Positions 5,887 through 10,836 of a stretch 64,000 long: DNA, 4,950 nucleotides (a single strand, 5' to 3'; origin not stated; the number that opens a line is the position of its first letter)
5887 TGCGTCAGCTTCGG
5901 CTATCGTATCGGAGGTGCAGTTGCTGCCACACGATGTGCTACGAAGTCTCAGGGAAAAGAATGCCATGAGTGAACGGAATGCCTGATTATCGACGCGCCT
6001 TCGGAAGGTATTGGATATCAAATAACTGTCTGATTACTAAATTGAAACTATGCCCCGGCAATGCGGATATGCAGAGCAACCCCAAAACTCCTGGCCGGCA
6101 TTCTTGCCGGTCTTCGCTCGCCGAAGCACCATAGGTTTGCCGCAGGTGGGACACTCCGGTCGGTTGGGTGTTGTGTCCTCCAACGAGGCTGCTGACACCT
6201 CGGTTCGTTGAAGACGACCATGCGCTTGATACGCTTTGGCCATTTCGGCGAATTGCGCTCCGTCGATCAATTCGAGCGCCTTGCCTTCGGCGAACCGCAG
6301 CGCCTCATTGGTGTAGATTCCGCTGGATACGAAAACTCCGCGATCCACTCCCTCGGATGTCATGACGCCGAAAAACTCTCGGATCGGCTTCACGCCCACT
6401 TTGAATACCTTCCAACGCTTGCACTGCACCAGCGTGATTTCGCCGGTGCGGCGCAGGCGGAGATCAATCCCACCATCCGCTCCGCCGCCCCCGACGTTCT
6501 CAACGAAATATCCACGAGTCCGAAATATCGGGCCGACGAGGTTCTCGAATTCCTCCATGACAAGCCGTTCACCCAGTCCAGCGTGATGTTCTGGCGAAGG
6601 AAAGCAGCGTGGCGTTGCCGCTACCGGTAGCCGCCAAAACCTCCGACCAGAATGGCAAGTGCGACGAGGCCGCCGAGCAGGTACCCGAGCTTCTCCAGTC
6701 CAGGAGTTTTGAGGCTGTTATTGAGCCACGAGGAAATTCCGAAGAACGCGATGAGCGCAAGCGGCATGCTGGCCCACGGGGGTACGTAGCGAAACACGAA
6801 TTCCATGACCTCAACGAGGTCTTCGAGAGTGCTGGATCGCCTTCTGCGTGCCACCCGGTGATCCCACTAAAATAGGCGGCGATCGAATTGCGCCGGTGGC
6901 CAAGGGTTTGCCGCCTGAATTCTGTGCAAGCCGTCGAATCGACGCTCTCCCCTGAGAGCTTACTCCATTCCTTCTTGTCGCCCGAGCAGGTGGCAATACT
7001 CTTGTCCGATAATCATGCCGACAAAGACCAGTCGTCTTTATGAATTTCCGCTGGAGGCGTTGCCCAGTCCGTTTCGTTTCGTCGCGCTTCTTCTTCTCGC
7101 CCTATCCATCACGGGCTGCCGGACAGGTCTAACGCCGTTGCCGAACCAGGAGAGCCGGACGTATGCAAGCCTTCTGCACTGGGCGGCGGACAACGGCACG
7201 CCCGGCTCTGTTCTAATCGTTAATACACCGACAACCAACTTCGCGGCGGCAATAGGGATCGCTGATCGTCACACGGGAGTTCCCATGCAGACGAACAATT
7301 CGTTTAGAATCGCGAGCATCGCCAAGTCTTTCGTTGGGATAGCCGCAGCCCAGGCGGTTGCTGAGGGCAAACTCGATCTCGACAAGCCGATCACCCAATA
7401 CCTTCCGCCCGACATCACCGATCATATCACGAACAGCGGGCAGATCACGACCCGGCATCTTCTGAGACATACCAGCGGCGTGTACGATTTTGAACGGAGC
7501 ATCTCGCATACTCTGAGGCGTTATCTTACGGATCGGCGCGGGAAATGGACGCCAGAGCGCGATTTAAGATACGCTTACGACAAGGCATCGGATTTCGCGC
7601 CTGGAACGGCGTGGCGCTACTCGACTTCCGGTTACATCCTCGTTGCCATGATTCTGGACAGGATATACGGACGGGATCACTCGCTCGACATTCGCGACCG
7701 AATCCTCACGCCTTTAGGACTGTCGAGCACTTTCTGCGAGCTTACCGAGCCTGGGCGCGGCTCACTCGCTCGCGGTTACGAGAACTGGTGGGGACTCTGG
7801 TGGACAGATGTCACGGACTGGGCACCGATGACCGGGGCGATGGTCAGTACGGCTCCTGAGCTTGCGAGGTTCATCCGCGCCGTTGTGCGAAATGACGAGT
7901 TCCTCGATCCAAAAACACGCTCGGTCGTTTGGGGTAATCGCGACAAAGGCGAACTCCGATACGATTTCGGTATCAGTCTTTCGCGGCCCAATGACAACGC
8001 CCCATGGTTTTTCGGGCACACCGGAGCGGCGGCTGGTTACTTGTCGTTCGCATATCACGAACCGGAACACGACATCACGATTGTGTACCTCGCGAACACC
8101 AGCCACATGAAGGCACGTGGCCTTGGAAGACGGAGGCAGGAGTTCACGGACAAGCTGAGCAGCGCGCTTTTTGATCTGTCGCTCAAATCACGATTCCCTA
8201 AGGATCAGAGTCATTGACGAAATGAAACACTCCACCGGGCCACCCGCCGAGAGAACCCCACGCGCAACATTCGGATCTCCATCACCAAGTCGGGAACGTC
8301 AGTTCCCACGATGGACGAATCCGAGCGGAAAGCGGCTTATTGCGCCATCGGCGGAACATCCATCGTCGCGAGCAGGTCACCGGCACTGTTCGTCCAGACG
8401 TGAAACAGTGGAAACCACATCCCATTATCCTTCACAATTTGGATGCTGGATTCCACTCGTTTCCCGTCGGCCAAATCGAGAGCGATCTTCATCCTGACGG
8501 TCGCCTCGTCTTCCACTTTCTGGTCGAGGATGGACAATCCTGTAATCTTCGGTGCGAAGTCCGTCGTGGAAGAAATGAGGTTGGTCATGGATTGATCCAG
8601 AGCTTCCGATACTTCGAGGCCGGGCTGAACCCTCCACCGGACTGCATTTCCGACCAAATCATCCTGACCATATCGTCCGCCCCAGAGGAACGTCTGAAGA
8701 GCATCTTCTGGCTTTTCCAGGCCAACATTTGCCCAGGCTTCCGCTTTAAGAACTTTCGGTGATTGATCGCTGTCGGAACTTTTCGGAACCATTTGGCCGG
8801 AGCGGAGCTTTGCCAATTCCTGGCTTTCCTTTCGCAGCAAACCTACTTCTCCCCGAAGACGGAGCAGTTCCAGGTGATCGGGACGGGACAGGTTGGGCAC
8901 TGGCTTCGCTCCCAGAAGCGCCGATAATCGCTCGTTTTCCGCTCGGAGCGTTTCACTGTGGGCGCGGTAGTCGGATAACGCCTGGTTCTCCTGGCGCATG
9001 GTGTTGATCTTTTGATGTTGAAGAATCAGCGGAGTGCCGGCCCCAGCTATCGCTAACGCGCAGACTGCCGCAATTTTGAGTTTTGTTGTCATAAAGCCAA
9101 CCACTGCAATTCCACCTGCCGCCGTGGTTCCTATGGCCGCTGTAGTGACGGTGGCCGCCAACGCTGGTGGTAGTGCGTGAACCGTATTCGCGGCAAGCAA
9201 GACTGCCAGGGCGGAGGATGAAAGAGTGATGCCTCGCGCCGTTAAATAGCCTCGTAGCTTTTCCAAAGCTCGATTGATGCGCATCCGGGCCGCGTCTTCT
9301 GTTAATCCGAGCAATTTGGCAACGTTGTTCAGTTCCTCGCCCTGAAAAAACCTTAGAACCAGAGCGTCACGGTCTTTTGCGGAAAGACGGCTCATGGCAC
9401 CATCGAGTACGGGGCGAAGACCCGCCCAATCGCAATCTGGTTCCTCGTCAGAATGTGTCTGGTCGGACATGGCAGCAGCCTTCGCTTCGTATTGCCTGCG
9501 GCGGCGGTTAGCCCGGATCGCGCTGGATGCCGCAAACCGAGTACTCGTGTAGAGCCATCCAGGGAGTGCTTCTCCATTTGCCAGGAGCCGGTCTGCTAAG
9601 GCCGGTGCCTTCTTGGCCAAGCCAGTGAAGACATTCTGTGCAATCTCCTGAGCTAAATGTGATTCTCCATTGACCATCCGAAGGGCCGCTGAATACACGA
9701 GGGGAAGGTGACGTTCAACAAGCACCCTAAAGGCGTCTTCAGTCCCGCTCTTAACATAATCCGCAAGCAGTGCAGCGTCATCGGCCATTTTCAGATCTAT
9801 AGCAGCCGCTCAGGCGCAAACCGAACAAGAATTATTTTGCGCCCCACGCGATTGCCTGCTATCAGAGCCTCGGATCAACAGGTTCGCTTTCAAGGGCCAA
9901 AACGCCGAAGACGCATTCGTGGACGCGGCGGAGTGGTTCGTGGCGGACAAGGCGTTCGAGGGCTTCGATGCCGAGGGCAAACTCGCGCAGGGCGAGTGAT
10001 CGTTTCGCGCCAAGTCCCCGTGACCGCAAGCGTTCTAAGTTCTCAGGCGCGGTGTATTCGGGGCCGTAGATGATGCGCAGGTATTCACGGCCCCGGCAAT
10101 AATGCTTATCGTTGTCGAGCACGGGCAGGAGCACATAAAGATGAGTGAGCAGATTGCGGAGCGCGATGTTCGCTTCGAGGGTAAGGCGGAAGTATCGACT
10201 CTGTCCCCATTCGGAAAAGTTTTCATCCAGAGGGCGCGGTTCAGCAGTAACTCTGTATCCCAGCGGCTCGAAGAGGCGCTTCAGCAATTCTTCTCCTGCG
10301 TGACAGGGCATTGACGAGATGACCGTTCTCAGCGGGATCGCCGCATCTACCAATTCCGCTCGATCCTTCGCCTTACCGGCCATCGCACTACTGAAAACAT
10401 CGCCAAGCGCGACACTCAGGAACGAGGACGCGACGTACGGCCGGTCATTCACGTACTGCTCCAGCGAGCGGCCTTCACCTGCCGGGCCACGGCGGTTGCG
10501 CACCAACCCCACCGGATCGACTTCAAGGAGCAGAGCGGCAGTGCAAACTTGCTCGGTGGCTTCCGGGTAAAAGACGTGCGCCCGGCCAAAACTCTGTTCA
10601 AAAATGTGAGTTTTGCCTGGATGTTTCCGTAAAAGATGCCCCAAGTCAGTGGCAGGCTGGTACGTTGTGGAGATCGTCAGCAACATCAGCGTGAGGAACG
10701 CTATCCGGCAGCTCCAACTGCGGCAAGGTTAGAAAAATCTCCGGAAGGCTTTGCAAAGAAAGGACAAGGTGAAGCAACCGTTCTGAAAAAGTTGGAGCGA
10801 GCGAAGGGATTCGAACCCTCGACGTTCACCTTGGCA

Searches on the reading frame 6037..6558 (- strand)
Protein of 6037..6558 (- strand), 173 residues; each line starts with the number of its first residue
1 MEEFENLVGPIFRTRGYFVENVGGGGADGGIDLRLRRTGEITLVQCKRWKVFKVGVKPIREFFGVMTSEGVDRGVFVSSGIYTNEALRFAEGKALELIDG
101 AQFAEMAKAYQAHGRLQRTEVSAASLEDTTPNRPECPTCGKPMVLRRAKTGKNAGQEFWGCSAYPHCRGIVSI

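Call 110: search_protein_families(library=pfam, proteins=[window:6037-6558:-], max_evalue=0.000001)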
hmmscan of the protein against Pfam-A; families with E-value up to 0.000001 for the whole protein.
window:6037-6558:- (173 aa): 2 families
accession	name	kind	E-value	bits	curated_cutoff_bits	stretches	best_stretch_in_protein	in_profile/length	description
PF04471.18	Mrr_cat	-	2.9e-28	98.7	21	1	2-106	7-114/115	Restriction endonuclease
PF01396.24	Zn_ribbon_Top1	-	2.1e-10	40.6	32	1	135-171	3-34/39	Topoisomerase DNA binding C4 zinc finger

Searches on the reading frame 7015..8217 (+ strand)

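Call 110: search_protein_families(library=pfam, proteins=[window:7015-8217:+], max_evalue=0.000001)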
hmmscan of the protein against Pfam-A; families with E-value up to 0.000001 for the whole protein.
window:7015-8217:+ (400 aa): 1 family
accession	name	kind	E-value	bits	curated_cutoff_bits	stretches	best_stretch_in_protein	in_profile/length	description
PF00144.29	Beta-lactamase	-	1.1e-53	183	27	1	62-369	14-317/329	Beta-lactamase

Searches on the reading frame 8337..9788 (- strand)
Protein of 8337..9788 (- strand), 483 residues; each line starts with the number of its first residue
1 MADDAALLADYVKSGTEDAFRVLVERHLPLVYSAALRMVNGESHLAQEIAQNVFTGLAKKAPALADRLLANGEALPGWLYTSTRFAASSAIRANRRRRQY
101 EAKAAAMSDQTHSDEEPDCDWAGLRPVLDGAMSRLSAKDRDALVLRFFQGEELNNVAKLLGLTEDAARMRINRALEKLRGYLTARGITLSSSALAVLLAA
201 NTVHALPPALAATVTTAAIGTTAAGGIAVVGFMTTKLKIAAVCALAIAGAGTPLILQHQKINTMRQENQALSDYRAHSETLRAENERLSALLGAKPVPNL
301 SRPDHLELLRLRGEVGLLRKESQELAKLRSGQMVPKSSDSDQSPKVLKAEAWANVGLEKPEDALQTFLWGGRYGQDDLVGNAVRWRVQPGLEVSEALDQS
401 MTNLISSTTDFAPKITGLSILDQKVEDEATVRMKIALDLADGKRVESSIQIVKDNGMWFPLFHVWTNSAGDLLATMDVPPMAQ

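Call 110: search_protein_families(library=pfam, proteins=[window:8337-9788:-], max_evalue=0.000001)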
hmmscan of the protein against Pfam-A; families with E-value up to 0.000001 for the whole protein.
window:8337-9788:- (483 aa): 3 families
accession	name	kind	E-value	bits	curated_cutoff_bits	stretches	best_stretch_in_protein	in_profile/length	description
PF04545.22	Sigma70_r4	-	2.3e-10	40.2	24.1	1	131-179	1-49/50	Sigma-70, region 4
PF08281.18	Sigma70_r4_2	-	8e-09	35.4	25.7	1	128-178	4-54/54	Sigma-70, region 4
PF04542.20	Sigma70_r2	-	1.3e-08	35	24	1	23-97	1-71/71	Sigma-70 region 2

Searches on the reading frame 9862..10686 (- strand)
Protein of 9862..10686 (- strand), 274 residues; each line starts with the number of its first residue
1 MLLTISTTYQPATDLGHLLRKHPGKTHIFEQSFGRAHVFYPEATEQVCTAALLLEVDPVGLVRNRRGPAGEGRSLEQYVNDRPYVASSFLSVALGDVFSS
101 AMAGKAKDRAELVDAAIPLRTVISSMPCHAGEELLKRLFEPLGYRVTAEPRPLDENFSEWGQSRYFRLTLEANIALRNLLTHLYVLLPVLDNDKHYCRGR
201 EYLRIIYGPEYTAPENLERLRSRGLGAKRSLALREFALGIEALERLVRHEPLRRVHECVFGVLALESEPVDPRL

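Call 110: search_protein_families(library=pfam, proteins=[window:9862-10686:-], max_evalue=0.000001)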
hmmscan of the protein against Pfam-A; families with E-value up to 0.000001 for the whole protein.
window:9862-10686:- (274 aa): 2 families
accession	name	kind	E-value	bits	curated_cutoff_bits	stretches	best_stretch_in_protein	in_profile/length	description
PF12623.12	Hen1_L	-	8.6e-88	294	23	1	1-200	1-199/242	RNA repair, ligase-Pnkp-associating, region of Hen1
PF16542.10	PNKP_ligase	-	1.1e-37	130.7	28.2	1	197-269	305-377/377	PNKP adenylyltransferase domain, ligase domain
